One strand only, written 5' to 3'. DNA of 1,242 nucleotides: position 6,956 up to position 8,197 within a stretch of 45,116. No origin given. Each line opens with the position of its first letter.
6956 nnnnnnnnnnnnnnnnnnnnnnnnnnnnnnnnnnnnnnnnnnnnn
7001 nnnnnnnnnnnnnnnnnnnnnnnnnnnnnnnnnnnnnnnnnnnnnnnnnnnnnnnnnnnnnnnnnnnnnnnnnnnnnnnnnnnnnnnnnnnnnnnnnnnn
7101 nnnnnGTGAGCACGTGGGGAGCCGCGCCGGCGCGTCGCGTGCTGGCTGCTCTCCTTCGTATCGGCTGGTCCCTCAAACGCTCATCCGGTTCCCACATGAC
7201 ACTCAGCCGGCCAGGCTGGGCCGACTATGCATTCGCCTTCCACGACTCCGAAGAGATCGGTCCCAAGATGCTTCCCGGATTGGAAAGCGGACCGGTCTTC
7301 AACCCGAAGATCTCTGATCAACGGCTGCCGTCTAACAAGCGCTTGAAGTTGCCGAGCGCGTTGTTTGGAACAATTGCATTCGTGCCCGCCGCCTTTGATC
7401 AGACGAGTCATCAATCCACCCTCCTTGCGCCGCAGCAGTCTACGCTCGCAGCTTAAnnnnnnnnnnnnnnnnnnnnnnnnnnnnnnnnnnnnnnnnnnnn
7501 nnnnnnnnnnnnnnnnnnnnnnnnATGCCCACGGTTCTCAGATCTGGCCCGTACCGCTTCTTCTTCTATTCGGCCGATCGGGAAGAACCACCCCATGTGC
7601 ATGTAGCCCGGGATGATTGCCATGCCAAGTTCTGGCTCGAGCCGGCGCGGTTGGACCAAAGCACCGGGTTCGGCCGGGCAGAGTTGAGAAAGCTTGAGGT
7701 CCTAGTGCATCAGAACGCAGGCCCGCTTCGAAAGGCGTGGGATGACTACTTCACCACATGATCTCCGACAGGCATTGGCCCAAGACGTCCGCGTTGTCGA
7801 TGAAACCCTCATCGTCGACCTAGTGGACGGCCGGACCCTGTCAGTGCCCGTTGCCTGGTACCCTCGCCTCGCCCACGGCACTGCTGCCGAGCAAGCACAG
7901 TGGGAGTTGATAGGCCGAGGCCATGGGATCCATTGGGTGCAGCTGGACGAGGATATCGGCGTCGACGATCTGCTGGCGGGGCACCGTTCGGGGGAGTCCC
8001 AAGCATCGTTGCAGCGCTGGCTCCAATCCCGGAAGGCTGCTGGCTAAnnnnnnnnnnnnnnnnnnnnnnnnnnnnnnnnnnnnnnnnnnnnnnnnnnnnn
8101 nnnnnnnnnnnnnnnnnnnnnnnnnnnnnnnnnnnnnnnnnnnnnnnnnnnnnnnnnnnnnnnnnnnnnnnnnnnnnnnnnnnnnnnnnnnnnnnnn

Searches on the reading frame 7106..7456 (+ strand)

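Call 64: search_protein_families(library=pfam, proteins=[window:7106-7456:+], max_evalue=0.001)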
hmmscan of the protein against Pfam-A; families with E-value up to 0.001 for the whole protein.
window:7106-7456:+ (116 aa): 1 family
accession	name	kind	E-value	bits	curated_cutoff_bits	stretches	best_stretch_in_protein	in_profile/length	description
PF07927.17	HicA_toxin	-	7.2e-07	29.7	27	1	10-56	2-49/58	HicA toxin of bacterial toxin-antitoxin,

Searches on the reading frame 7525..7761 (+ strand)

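Call 64: search_protein_families(library=pfam, proteins=[window:7525-7761:+], max_evalue=0.001)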
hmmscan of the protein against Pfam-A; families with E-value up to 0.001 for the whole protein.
window:7525-7761:+ (78 aa): 1 family
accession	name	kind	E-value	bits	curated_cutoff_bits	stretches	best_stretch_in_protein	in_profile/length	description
PF13711.11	DUF4160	-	1.3e-14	54.6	23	1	10-72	2-64/65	Domain of unknown function (DUF4160)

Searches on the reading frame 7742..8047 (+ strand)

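Call 64: search_protein_families(library=pfam, proteins=[window:7742-8047:+], max_evalue=0.001)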
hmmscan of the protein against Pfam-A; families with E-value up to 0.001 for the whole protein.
window:7742-8047:+ (101 aa): 1 family
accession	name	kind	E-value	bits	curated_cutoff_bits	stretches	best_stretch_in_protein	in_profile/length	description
PF10387.14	DUF2442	-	4e-20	72.3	23.9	1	14-81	2-70/72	Protein of unknown function (DUF2442)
